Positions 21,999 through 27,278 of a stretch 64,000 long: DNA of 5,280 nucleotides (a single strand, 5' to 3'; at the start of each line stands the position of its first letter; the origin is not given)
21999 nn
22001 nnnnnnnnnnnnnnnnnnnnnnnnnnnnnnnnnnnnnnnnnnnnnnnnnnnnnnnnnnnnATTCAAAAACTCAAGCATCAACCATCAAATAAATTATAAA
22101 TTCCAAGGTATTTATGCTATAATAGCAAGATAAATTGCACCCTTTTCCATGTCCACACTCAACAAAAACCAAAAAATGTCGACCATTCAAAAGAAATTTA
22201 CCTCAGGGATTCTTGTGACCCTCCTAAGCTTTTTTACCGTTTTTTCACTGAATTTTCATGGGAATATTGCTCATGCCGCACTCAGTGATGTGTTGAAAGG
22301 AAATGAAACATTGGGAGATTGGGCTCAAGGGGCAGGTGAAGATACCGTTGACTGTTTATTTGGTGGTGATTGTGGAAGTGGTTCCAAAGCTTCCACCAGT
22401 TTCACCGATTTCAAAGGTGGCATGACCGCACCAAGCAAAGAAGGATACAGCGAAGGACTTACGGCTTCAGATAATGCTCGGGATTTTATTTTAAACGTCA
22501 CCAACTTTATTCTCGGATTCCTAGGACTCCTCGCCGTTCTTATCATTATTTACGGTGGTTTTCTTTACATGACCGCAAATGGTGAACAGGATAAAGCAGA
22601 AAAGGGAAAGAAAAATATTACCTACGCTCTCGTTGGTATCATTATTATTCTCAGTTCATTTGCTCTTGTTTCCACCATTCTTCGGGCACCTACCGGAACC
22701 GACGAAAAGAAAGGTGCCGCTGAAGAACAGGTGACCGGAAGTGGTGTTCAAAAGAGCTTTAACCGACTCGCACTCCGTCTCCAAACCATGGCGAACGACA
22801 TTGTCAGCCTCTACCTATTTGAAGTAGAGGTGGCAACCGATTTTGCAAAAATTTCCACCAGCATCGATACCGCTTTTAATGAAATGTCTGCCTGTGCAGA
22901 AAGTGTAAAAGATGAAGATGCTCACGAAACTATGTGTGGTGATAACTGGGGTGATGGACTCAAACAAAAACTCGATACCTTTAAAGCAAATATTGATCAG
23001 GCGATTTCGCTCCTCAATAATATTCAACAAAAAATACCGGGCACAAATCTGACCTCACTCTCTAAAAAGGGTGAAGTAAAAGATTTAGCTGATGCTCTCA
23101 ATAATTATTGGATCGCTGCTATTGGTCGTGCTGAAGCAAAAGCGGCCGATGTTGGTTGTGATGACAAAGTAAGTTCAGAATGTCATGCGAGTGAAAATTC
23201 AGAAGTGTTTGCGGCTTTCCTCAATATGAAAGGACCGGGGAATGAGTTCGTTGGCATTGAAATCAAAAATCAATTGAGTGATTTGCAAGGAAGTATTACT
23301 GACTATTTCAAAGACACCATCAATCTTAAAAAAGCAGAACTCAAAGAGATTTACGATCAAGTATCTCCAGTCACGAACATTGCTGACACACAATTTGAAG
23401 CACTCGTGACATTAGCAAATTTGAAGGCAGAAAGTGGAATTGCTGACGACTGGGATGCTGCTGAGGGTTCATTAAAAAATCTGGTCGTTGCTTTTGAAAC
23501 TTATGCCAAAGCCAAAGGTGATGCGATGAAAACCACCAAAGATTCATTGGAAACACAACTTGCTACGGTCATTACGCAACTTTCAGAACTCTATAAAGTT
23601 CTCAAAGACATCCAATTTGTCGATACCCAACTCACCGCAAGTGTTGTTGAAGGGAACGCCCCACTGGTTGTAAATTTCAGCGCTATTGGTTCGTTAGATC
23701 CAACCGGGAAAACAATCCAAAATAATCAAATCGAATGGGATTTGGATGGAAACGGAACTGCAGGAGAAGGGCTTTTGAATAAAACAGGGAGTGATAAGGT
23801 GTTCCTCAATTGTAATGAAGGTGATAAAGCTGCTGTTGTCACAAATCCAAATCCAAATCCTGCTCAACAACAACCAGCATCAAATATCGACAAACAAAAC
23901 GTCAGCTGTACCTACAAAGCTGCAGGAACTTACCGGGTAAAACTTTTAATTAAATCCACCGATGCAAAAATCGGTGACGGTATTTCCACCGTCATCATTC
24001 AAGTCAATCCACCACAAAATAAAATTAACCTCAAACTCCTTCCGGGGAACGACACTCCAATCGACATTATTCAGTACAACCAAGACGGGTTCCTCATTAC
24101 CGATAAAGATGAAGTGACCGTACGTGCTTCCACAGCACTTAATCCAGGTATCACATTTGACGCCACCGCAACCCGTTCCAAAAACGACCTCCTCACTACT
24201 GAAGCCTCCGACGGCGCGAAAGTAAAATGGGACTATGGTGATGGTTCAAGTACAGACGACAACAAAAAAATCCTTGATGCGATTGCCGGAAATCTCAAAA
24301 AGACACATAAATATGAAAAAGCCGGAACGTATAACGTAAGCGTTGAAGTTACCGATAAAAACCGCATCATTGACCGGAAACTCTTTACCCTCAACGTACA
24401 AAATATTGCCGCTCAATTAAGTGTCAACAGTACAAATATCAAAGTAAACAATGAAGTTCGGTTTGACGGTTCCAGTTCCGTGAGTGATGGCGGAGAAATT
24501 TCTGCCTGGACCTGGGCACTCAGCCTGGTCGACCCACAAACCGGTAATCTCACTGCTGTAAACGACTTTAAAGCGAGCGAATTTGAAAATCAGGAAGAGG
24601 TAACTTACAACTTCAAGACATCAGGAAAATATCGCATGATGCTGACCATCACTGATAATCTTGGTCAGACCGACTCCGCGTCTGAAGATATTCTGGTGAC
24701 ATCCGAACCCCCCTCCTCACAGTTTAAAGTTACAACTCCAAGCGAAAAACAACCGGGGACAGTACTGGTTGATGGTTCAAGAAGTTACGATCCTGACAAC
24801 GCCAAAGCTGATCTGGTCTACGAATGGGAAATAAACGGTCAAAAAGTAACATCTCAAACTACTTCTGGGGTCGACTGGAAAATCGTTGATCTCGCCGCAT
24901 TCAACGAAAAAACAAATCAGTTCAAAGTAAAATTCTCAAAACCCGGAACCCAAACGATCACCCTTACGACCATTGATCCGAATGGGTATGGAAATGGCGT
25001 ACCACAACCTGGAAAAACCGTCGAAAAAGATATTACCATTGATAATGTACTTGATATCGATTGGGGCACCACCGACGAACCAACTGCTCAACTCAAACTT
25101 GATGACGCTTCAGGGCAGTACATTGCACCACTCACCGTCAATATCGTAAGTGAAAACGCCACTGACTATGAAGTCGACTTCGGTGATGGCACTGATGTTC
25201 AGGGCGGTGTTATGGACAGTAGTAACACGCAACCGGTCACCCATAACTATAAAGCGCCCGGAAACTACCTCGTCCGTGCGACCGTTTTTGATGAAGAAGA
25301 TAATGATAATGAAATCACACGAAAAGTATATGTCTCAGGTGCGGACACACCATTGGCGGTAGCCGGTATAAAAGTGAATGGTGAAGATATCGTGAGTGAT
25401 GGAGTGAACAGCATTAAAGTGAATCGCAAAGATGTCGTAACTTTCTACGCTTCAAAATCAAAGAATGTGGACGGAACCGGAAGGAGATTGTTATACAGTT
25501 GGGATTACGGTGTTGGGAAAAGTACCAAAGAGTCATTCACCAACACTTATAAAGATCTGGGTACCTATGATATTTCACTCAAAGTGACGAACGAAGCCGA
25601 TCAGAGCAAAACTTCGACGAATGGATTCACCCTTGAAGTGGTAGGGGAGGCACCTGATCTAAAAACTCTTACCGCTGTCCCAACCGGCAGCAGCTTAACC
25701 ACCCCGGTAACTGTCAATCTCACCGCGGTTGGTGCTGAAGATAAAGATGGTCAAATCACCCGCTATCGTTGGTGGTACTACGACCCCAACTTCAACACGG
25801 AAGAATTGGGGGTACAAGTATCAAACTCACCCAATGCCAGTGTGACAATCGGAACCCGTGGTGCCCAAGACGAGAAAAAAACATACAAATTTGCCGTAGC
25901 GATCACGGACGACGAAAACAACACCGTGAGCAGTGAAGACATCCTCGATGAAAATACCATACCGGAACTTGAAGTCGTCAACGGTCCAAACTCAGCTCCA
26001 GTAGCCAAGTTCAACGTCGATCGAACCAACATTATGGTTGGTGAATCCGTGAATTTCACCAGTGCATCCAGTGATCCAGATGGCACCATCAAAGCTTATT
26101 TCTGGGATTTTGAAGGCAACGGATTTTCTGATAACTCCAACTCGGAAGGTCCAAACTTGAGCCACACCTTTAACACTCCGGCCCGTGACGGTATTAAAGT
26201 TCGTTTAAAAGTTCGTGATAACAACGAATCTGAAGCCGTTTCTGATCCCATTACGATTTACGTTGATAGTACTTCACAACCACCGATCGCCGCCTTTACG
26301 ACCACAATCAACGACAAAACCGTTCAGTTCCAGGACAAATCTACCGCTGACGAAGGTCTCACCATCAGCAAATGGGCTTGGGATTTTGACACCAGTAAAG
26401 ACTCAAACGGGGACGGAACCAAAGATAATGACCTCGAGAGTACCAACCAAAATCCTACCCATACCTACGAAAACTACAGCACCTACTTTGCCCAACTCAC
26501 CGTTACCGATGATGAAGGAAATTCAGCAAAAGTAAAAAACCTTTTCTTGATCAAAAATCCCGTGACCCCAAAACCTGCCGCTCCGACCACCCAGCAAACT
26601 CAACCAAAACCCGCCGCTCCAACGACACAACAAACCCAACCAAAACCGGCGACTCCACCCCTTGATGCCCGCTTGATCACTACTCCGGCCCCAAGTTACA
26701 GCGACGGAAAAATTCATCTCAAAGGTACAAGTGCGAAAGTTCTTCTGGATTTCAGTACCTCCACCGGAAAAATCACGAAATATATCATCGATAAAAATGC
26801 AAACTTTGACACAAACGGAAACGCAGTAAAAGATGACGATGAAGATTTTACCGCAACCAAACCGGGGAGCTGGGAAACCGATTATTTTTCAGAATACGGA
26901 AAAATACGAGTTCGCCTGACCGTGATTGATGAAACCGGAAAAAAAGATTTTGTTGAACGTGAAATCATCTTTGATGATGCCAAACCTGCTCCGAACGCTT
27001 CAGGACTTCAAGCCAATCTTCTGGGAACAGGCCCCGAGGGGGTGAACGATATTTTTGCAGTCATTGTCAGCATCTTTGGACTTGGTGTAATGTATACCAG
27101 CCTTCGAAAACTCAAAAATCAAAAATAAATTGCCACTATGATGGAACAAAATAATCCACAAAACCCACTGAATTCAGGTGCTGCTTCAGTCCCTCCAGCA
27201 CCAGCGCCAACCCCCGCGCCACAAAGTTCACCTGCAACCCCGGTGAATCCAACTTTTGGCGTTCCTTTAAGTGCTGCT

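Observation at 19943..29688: Envelope locus built around T4SS-pilin-like hairpin modules: two triple-module paralogs, a pilin-PKD giant, a PKD membrane protein and a micro-ORF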

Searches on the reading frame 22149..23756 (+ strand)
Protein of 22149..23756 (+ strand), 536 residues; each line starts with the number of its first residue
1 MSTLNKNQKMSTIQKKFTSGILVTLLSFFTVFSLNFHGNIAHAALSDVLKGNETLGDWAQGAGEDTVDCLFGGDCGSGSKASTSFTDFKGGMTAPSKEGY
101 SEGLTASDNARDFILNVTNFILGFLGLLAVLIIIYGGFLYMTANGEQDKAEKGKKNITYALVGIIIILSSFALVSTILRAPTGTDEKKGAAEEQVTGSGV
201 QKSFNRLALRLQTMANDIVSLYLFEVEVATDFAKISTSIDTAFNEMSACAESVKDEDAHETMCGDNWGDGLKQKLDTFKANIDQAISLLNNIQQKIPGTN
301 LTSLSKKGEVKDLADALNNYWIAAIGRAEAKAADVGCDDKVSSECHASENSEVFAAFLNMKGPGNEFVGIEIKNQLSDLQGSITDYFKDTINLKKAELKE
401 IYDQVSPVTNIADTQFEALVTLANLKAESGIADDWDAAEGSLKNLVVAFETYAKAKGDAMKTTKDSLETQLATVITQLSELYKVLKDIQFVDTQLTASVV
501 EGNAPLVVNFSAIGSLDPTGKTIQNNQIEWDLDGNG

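Call 37: find_homologous_proteins(query=window:22149-23756:+, max_evalue=0.001)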
Query seq(536 aa) (536 aa): 3 proteins with E <= 0.001 among 8000 candidates.
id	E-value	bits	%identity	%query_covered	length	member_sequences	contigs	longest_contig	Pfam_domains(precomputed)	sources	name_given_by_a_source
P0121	2.2e-99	352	42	99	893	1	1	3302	PF00801.27,PF18895.6,PF18911.7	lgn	-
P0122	1.8e-46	177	42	44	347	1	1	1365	PF18895.6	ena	-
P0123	2.3e-9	55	41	16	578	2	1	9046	PF13205.13,PF18895.6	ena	-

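Call 66: find_encoding_contigs(protein=P0123, flank=10000, max_places=2)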
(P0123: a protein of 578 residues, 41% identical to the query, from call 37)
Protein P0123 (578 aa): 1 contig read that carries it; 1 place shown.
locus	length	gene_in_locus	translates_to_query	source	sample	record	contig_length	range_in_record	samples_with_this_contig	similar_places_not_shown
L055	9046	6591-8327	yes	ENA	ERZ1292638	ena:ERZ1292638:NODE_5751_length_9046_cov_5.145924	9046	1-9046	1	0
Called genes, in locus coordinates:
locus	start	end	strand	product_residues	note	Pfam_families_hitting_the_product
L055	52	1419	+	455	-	PF13393:tRNA-synt_His, PF00587:tRNA-synt_2b, PF13393:tRNA-synt_His (weak), PF03129:HGTP_anticodon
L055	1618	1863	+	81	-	-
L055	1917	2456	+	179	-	PF09424:YqeY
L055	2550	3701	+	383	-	-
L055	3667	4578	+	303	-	-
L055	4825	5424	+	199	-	-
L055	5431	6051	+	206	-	PF08843:AbiEii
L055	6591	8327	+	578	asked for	PF18895:T4SS_pilin, PF13205:Big_5 (weak)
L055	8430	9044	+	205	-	?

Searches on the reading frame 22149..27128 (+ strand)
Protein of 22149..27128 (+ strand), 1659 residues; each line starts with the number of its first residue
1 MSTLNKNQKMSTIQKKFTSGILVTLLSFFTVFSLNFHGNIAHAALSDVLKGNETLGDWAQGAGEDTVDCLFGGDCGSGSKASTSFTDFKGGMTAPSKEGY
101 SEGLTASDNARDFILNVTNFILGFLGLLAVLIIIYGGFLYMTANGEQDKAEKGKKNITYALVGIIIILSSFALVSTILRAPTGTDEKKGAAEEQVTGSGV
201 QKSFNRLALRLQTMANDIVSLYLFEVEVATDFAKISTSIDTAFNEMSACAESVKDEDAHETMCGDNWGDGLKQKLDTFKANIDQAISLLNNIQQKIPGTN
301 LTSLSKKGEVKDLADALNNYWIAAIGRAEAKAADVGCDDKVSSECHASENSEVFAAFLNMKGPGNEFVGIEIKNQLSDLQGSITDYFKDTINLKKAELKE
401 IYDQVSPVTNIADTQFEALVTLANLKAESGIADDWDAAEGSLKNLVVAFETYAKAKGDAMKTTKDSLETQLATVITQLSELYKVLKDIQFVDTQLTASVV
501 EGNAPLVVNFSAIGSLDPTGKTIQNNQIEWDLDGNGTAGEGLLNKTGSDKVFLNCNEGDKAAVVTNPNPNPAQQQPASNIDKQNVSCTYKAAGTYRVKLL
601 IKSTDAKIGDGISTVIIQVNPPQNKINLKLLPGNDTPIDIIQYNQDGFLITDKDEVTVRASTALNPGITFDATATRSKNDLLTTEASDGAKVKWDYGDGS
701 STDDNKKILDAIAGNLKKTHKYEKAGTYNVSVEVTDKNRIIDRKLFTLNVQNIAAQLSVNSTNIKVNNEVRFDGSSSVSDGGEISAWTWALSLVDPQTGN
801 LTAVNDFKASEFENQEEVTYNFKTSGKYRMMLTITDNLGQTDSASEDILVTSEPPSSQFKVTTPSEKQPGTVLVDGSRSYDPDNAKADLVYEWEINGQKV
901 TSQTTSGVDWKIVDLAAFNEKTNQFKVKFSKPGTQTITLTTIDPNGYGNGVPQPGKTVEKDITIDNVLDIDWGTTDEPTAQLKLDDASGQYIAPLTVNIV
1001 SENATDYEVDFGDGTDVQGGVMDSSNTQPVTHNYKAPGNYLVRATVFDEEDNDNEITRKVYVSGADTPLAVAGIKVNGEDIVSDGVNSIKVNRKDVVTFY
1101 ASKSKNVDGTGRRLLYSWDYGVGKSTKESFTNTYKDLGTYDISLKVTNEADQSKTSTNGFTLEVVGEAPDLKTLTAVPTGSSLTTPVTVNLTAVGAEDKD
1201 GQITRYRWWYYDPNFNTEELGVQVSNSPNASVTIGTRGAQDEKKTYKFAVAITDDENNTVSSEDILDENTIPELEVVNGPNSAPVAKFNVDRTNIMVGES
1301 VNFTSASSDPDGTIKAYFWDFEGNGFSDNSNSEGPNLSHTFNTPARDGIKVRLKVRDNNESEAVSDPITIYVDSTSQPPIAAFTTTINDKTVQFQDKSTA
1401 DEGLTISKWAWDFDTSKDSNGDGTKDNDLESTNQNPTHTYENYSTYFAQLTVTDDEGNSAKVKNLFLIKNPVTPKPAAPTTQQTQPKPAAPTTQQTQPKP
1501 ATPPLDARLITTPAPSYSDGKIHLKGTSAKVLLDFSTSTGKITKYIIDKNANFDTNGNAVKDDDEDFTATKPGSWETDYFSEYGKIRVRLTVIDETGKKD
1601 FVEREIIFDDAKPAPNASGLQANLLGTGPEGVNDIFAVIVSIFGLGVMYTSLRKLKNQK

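Call 3: search_protein_families(library=pfam, proteins=[window:22149-27128:+], max_evalue=1)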
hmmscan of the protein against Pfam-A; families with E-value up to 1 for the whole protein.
window:22149-27128:+ (1659 aa): 15 families
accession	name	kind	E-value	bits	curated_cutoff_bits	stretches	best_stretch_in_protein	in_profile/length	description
PF18911.6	PKD_4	-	1.8e-61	204.6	27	8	1281-1370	1-83/85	PKD domain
PF00801.26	PKD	-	2.6e-47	159.2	23.5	7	1095-1158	15-77/80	PKD domain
PF18895.5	T4SS_pilin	-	4.1e-11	43.2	26.6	1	108-176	3-70/71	Type IV secretion system pilin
PF22352.2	K319L-like_PKD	-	3.5e-09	37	27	3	1188-1261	13-77/84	K319L-like, PKD domain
PF21027.3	Sde0182_C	-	1.3e-06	29.3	27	1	1188-1258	1-71/83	Cellulose-binding protein Sde0182, C-terminal domain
PF08329.16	ChitinaseA_N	-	2.8e-06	27.4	21.2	2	810-851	67-108/133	Chitinase A, N-terminal domain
PF04956.18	TrbC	-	2.9e-05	24.7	27.9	1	107-177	34-98/98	TrbC/VIRB2 pilin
PF07495.19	Y_Y_Y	-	0.00051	20.3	26.6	1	813-845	25-57/65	Y_Y_Y domain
PF06832.18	BiPBP_C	-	0.025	14.9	26.8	0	1447-1463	73-89/90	Penicillin-Binding Protein C-terminus Family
PF03517.19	Voldacs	-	0.06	13.9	22.1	1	172-272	58-128/138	Regulator of volume decrease after cellular swelling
PF10368.14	YkyA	-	0.1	12.8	28.8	1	373-499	24-152/186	Putative cell-wall binding lipoprotein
PF18140.6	PCC_BT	-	0.33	11.6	23.5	0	1348-1410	42-104/126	Propionyl-coenzyme A carboxylase BT domain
PF13268.11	DUF4059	-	0.44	11.5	25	1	114-178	2-70/72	Protein of unknown function (DUF4059)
PF15418.12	DUF4625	-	0.53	11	27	0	808-848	89-128/131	Domain of unknown function (DUF4625)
PF17829.7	GH115_C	-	0.6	10.4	24.1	0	845-945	40-150/172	Glycosyl hydrolase family 115 C-terminal domain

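Call 4: search_protein_families(library=ncbifam, proteins=[window:22149-27128:+], max_evalue=1)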
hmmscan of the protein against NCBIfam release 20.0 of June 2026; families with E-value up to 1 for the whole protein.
window:22149-27128:+ (1659 aa): 3 families
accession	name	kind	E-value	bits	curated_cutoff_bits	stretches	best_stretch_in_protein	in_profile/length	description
NF058578.1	CPR_pilus_PamR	equivalog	8.4e-13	47.8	300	2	692-738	183-226/297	pilus system RbmA-like protein PamR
NF045849.1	ICE_MMCAP2_0565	equivalog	1.1e-10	41.1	40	1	108-178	7-77/80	Mbov_0395 family pilin-like conjugal transfer protein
TIGR03769.1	P_ac_wall_RPT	domain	0.04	14.5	30.9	0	929-940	9-20/41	TIGR03769 domain-containing protein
